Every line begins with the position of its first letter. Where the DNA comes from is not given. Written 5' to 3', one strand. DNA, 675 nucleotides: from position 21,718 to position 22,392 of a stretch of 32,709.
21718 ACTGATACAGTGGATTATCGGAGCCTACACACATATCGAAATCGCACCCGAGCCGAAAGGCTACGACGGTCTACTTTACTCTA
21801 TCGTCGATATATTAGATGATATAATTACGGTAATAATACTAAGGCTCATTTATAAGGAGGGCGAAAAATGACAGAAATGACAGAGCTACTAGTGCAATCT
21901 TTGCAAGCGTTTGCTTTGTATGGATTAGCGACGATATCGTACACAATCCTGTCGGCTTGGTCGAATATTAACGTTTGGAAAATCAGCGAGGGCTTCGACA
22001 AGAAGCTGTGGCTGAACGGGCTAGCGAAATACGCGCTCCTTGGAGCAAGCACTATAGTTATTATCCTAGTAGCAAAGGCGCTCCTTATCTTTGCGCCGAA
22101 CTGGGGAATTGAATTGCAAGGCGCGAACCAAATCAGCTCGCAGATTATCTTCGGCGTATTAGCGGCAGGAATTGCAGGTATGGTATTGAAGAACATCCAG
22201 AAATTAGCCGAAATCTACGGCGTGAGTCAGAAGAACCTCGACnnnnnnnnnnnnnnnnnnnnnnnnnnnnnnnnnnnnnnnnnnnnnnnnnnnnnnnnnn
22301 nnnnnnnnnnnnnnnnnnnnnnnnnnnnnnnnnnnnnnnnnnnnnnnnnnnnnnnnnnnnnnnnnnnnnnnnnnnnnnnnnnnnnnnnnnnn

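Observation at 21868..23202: Endolysin with an N-terminal multi-pass membrane domain (holin-like) fused to CHAP + CW_7 + SH3-like modules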

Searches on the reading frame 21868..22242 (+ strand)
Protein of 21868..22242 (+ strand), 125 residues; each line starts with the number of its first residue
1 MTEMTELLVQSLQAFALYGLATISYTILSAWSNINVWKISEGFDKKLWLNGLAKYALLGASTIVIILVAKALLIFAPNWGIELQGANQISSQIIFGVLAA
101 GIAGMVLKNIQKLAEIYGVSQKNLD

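Call 16: search_protein_families(library=pfam, alignment_id=A1, max_evalue=1)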
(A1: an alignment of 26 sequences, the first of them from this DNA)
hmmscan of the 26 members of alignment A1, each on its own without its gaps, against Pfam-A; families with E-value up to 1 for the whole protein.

A. member 1, seq(125 aa): 1 family
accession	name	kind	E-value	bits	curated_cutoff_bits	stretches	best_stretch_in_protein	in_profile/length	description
PF11732.13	Thoc2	-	0.054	14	27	1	3-53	25-76/76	Transcription- and export-related complex subunit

B. families by the number of members that match (of 26 scanned): 31 families (the first 25 are shown)
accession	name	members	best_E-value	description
PF10766.14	AcrZ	2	0.011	Multidrug efflux pump-associated protein AcrZ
PF05105.17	Phage_holin_4_1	2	0.072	Bacteriophage holin family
PF08019.17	EptA_B_N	2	0.97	Phosphoethanolamine transferase EptA/EptB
PF04290.18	DctQ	1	0.012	Tripartite ATP-independent periplasmic transporters, DctQ component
PF02378.23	PTS_EIIC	1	0.016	Phosphotransferase system, EIIC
PF25085.1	DUF7802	1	0.017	Domain of unknown function (DUF7802)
PF20432.4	Xre-like-HTH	1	0.026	Antitoxin Xre-like helix-turn-helix domain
PF01036.24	Bac_rhodopsin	1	0.029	Bacteriorhodopsin-like protein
PF13994.11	PgaD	1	0.045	PgaD-like protein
PF11732.13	Thoc2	1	0.054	Transcription- and export-related complex subunit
PF15420.11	Abhydrolase_9_N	1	0.064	Alpha/beta-hydrolase family N-terminus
PF15055.12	DMAC1_Dmo2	1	0.073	DMAC1/Dmo2-like domain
PF08122.17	NDUF_B12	1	0.092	NADH-ubiquinone oxidoreductase B12 subunit family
PF21235.4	UBA_ARI1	1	0.099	E3 ubiquitin-protein ligase ARIH1, UBA-like domain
PF21724.2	DUF6861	1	0.1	Family of unknown function (DUF6861)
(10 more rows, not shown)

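Call 17: search_protein_families(library=phrogs, alignment_id=A1, max_evalue=0.1)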
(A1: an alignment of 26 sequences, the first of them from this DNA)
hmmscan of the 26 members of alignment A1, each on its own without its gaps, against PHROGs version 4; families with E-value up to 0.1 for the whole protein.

A. member 1, seq(125 aa): 2 families
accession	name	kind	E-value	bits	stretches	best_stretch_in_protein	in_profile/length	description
phrog_34458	-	unknown function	0.016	16.4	1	7-40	3-36/73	-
phrog_17161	-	unknown function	0.048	15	1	44-110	18-79/114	-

B. families by the number of members that match (of 26 scanned): 12 families
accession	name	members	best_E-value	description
phrog_32725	-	1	0.00045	-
phrog_14094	-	1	0.0051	-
phrog_34419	-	1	0.0059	-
phrog_6341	-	1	0.0062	-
phrog_32729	-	1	0.0094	-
phrog_34458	-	1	0.016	-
phrog_26468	-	1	0.016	-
phrog_15044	-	1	0.017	-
phrog_13992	-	1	0.027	-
phrog_17161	-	1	0.048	-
phrog_22482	-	1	0.068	-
phrog_8120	-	1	0.08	-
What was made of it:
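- On Catalogued holin sequence families (Pfam Phage_holin_*, Holin_BhlA, Holin_LLH, Holin_SPP1 and others; PHROG holins): Among 26 fused N-modules the best hit is Phage_holin_4_1 at E=0.07, in 2 of 26 (calls 16, 17).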

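Call 25: search_protein_representatives(alignment_id=A1)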
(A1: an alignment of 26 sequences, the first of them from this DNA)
Query: 26 sequences, 126 profile positions. Proteins with E-value up to 0.001 (for the whole library): 372; up to 1e-10: 108; up to 1e-30: 13. The best 150 are listed.
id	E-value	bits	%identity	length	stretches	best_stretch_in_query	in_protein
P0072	1.5e-35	138.2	-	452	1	2-124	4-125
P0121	2.2e-35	137.7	-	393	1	1-124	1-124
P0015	2.9e-35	137.3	-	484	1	1-124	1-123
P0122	5.5e-35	136.4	-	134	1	3-124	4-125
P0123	2.9e-34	134.1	-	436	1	3-124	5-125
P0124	4.8e-33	130.1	-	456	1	1-123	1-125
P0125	1.6e-32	128.5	-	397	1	3-123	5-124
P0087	4.5e-32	127.0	-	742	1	2-123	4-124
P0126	1.4e-31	125.4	-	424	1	4-124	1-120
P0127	2.2e-31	124.8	-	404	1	1-124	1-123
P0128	2.3e-31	124.7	-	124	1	1-113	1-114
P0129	5.7e-31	123.4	-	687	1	1-125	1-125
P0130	8.4e-31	122.9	-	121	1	4-124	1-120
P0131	2.0e-30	121.6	-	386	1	1-124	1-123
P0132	4.1e-30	120.7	-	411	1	1-123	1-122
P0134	6.3e-30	120.1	-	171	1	1-123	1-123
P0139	3.1e-28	114.6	-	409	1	1-124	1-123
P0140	3.9e-28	114.3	-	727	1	3-122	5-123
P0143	6.0e-27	110.4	-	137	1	4-124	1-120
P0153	5.4e-21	91.2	-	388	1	1-119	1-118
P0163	4.0e-18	81.9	-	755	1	1-122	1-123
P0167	8.8e-17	77.6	-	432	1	1-116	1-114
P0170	8.8e-16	74.3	-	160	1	4-121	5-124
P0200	6.0e-12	62.0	-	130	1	4-120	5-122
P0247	5.4e-09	52.4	-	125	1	4-122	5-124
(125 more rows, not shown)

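Call 28: search_protein_families(library=pfam, alignment_id=A2, max_evalue=0.01)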
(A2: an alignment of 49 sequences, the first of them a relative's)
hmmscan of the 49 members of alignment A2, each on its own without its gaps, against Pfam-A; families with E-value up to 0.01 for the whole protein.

A. member 1, P0122 (134 aa): 0 families

B. families by the number of members that match (of 49 scanned): 8 families
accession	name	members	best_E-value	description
PF04995.19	CcmD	1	0.0017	Heme exporter protein D (CcmD)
PF03186.18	CobD_Cbib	1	0.0025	CobD/Cbib protein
PF02535.28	Zip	1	0.0032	ZIP Zinc transporter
PF14015.11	DUF4231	1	0.0076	Protein of unknown function (DUF4231)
PF07332.16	Phage_holin_3_6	1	0.0081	Putative Actinobacterial Holin-X, holin superfamily III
PF25085.1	DUF7802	1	0.0086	Domain of unknown function (DUF7802)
PF23702.2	ARM_ECM29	1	0.0092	ECM29, ARM-like repeats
PF01222.22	ERG4_ERG24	1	0.0092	Ergosterol biosynthesis ERG4/ERG24 family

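Call 29: search_protein_families(library=phrogs, alignment_id=A2, max_evalue=0.001)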
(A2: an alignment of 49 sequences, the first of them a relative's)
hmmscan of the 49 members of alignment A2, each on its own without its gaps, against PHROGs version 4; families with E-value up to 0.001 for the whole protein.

A. member 1, P0122 (134 aa): 0 families

B. families by the number of members that match (of 49 scanned): 1 family
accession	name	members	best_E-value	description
phrog_29194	-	1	0.00098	-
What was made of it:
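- On Catalogued holin sequence families (Pfam Phage_holin_*, Holin_BhlA, Holin_LLH, Holin_SPP1 and others; PHROG holins): Among 49 free members the only hit is one Phage_holin_3_6 match at E=0.008 (calls 28, 29).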

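Call 30: find_encoding_contigs(protein=P0122, flank=4000, max_places=3)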
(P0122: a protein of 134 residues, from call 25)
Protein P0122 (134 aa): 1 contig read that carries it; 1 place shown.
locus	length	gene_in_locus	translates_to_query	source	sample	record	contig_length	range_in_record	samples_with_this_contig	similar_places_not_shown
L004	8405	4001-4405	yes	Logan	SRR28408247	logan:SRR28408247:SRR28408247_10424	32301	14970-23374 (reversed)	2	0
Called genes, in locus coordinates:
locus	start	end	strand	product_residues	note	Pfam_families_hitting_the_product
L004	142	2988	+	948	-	PF04513:Baculo_PEP_C (faint), PF20155:TMP_3, PF26039:Dcst2 (faint)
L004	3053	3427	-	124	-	PF23451:Zn_ribbon_PaaD (faint)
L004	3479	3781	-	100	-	-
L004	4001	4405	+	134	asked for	-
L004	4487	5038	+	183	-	PF01476:LysM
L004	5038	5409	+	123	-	PF20458:DUF6711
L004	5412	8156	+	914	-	-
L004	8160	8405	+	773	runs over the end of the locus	PF05895:DUF859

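Call 38: search_protein_families(library=pfam, proteins=[L004:4487-5035:+, L004:5038-5406:+], max_evalue=0.01)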
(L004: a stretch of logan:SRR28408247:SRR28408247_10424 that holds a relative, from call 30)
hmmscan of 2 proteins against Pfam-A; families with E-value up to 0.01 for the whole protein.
L004:4487-5035:+ (183 aa): 2 families
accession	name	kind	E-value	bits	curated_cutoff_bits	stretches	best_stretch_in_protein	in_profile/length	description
PF01476.26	LysM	-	2.5e-15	56.6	20.9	1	139-183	1-43/43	LysM domain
PF05257.22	CHAP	-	0.0039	18.1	26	1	16-91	5-69/81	CHAP domain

L004:5038-5406:+ (123 aa): 1 family
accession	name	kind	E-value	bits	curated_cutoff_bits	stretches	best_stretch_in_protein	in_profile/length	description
PF20458.3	DUF6711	-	2.9e-09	37.8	27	1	1-118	1-132/134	Family of unknown function (DUF6711)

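Call 40: find_encoding_contigs(protein=P0134, flank=3500, max_places=2)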
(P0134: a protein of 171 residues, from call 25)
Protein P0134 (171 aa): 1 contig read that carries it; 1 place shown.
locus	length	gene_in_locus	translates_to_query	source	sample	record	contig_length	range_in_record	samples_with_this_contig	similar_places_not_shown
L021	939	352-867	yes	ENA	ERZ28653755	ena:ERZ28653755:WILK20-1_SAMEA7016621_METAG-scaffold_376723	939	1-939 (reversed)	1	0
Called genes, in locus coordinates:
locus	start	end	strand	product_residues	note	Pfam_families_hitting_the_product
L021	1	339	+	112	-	?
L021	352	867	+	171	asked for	-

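Call 41: find_encoding_contigs(protein=P0143, flank=3500, max_places=2)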
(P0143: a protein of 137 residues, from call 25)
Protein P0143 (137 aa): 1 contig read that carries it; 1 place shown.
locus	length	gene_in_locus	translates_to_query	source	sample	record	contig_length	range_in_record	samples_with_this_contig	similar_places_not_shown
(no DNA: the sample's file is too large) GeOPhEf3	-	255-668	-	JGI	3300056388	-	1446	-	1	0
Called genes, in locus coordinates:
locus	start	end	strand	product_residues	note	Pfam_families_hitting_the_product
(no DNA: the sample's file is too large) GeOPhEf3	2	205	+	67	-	?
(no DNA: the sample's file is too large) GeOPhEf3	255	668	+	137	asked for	-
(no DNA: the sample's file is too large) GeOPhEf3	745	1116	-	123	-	-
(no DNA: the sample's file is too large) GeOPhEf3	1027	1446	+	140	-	?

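Call 42: find_encoding_contigs(protein=P0170, flank=3500, max_places=2)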
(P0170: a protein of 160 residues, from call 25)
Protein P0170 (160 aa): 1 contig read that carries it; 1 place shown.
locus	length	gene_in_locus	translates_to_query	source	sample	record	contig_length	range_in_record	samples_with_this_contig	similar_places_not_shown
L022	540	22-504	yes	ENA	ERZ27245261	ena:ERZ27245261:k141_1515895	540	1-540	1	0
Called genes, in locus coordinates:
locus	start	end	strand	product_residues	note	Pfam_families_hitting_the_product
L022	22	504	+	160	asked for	-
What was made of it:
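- Three further contigs (L021, L022 and the P0143 contig) were too short (calls 40-42).
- Tried and rejected: Contexts of P0134, P0143 and P0170: the contigs were too short (calls 40-42).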

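Call 43: find_encoding_contigs(protein=P0200, flank=3500, max_places=2)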
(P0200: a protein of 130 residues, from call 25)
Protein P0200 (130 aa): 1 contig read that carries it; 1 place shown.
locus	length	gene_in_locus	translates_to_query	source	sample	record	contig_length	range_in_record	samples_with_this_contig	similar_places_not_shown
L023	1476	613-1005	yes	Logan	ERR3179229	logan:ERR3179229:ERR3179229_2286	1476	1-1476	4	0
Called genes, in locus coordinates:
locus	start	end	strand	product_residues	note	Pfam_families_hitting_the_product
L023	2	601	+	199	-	?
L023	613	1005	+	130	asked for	-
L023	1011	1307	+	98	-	-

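Call 45: find_related_loci(query=P0122, collection=viral_contigs, flank=5000)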
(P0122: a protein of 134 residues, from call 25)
Query P0122 (134 aa) in viral_contigs; peptide patterns used: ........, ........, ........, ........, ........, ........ (x = any residue, [..] = any of these).
14 stretches matched a pattern, but none encodes a relative of the query by tblastn (E <= 1e-3).

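Call 68: search_protein_families(library=pfam, proteins=[P0123, P0126, P0129, P0140, P0163, P0167, P0153, P0125, P0139], max_evalue=0.001)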
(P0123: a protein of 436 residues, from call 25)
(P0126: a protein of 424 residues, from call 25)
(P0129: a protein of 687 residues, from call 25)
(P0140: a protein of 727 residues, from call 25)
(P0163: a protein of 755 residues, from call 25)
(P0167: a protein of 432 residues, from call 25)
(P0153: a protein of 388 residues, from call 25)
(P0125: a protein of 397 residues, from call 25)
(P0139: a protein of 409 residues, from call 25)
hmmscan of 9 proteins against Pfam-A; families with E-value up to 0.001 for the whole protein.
P0123 (436 aa): 2 families
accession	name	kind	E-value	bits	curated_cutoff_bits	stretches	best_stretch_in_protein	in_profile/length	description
PF08230.16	CW_7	-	5.6e-16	58.4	25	1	324-365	2-40/40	CW_7 repeat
PF05257.22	CHAP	-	0.00031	21.6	26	1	205-282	8-80/81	CHAP domain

P0126 (424 aa): 2 families
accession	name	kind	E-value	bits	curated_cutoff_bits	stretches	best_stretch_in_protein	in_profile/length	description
PF08230.16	CW_7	-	5.2e-21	74.5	25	1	315-353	2-40/40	CW_7 repeat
PF05257.22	CHAP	-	0.00019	22.3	26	1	186-260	2-69/81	CHAP domain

P0129 (687 aa): 0 families

P0140 (727 aa): 4 families
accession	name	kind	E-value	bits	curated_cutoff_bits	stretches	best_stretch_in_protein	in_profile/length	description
PF14890.11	Intein_splicing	-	2.5e-09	37.6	35.8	1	226-546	2-155/155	Intein splicing domain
PF14528.11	LAGLIDADG_3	-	9.2e-05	23.1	22.5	0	424-475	5-59/82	LAGLIDADG-like domain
PF07591.16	PT-HINT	-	0.00021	22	27.7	0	507-542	90-126/137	Pretoxin HINT domain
PF05257.22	CHAP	-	0.00058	20.7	26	0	542-614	6-69/81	CHAP domain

P0163 (755 aa): 2 families
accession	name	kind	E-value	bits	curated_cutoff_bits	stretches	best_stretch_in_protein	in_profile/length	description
PF14528.11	LAGLIDADG_3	-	7.3e-06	26.6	22.5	0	401-452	6-61/82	LAGLIDADG-like domain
PF14890.11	Intein_splicing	-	3.4e-05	24.1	35.8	1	230-512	34-155/155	Intein splicing domain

P0167 (432 aa): 0 families

P0153 (388 aa): 0 families

P0125 (397 aa): 0 families

P0139 (409 aa): 0 families

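Call 69: predict_structure(alignment_id=A1)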
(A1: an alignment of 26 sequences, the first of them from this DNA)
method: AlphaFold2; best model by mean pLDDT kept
length: 125 residues; sequences in the alignment: 26
mean_pLDDT: 85.2   pTM: 0.74
mean pLDDT of the five models: 85.2, 82.5, 78.7, 78.5, 77.7
residues with pLDDT >= 90: 60; 70-90: 49; 50-70: 15; < 50: 1
segments of 3 or more residues with pLDDT < 50: none
pLDDT, mean of each block of 10 residues (from residue 1): 86 95 93 69 80 88 95 87 59 87 95 91 82
secondary structure, 60 per line:
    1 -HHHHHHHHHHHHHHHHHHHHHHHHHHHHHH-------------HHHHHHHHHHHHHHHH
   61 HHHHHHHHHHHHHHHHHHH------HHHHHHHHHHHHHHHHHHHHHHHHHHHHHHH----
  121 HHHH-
elements in order: H2-31 H45-79 H86-116 H121-124

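Call 73: fold_search(model_id=the predicted structure, library=viral)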
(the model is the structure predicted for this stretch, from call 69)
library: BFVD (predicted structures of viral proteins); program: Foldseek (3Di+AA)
matches with E <= 10: 158; with E <= 0.001: 0
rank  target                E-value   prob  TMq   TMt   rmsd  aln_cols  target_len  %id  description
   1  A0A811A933            1.9e-01  0.99  0.62  0.46   3.9       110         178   14  (no name in the UniProt tables at hand)
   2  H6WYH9                4.7e-01  0.44  0.40  0.24  21.7       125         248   14  Tail related protein [Hafnia phage Enc34]
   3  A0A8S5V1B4            7.7e-01  0.23  0.33  0.26  12.7       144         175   14  Holin [Myoviridae sp. ctJ2i1]
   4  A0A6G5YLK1            8.6e-01  0.38  0.40  0.08   6.8       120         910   15  (no name in the UniProt tables at hand)
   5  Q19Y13                9.1e-01  0.35  0.38  0.32   6.3       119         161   13  Uncharacterized protein [Mycobacterium phage Wildcat]
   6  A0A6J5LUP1            9.1e-01  0.35  0.34  0.14   7.7       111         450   15  COG0714 MoxR-like ATPases [uncultured Caudovirales phage]
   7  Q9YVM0                9.1e-01  0.14  0.26  0.21  19.3       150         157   13  Uncharacterized protein [Melanoplus sanguinipes entomopoxvirus]
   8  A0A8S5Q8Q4            9.7e-01  0.23  0.34  0.25   9.1       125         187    9  Uncharacterized protein [Podoviridae sp. ctUT63]
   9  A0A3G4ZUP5            1.0e+00  0.33  0.43  0.37  10.6       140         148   10  Uncharacterized protein [Barrevirus sp.]
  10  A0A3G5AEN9            1.1e+00  0.30  0.42  0.36   8.4       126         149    9  Uncharacterized protein [Satyrvirus sp.]
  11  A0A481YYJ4            1.2e+00  0.15  0.29  0.21   9.1       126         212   13  Transmembrane protein [Marseillevirus LCMAC201]
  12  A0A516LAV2            1.3e+00  0.25  0.37  0.30   8.7       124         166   14  (no name in the UniProt tables at hand)
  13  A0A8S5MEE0            1.4e+00  0.51  0.45  0.12   7.8       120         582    9  Uncharacterized protein [Siphoviridae sp. ctYh54]
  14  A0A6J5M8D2            1.6e+00  0.30  0.40  0.31  13.0       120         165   18  Bacteriophage holin family [uncultured Caudovirales phage]
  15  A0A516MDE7            1.6e+00  0.28  0.44  0.12  10.0       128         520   15  (no name in the UniProt tables at hand)
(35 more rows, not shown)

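Call 75: find_homologous_proteins(query=A2, max_evalue=0.00001)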
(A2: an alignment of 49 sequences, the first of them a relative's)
Query A2 (49 sequences) (134 aa, profile of the alignment): 9 proteins with E <= 0.00001 among 3705 candidates.
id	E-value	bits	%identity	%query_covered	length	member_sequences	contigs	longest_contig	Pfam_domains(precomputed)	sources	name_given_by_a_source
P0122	1.4e-35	140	100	100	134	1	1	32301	-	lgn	-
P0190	2.7e-32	129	17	96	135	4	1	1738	-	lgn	-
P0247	3.5e-32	129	-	-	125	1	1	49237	-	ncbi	ncbi:MAG: hypothetical protein ACRDA4_00165 [Filifactoraceae bacterium]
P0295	5.0e-32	128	20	79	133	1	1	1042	-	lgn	-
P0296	1.6e-31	127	18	93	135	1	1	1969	-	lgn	-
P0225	1.0e-27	114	-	-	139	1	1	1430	-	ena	-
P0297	1.3e-27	114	60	96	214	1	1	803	-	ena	-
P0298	1.9e-21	94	50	80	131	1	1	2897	-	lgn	-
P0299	8.9e-12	63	51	44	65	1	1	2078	-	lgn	-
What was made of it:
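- Tried and rejected: The word-indexed search with A2 gave only 9 hits (call 75).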

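Call 76: find_encoding_contigs(protein=P0247, flank=5000, max_places=2)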
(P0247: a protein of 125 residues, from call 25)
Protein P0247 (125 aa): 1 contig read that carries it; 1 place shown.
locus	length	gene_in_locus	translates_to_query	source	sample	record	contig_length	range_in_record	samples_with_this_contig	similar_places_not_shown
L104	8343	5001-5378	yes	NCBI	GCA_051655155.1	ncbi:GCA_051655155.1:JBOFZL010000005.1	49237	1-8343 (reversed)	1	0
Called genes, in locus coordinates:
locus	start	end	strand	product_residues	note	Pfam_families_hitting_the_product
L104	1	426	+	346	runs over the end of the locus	PF26079:Baseplate_J_C (faint), PF26078:Baseplate_J_M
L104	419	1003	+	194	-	PF10076:Phage_Mu_Gp48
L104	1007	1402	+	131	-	-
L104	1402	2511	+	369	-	-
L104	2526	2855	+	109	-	-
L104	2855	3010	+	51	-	-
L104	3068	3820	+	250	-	PF02086:MethyltransfD12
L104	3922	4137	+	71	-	PF01381:HTH_3 (weak), PF13443:HTH_26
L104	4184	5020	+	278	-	PF02557:VanY (weak), PF13539:Peptidase_M15_4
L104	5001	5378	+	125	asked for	-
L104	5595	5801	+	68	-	-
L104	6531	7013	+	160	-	-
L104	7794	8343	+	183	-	?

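Call 77: find_encoding_contigs(protein=P0298, flank=3000, max_places=2)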
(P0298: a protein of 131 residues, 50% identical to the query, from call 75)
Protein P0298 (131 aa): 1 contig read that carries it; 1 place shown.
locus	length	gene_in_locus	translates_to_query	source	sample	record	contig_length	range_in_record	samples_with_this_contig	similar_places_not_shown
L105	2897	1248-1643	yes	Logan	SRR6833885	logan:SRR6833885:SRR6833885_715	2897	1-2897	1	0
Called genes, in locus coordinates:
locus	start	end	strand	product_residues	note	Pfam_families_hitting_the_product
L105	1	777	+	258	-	?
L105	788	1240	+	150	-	-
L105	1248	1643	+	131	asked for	-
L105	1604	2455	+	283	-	-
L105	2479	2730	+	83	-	-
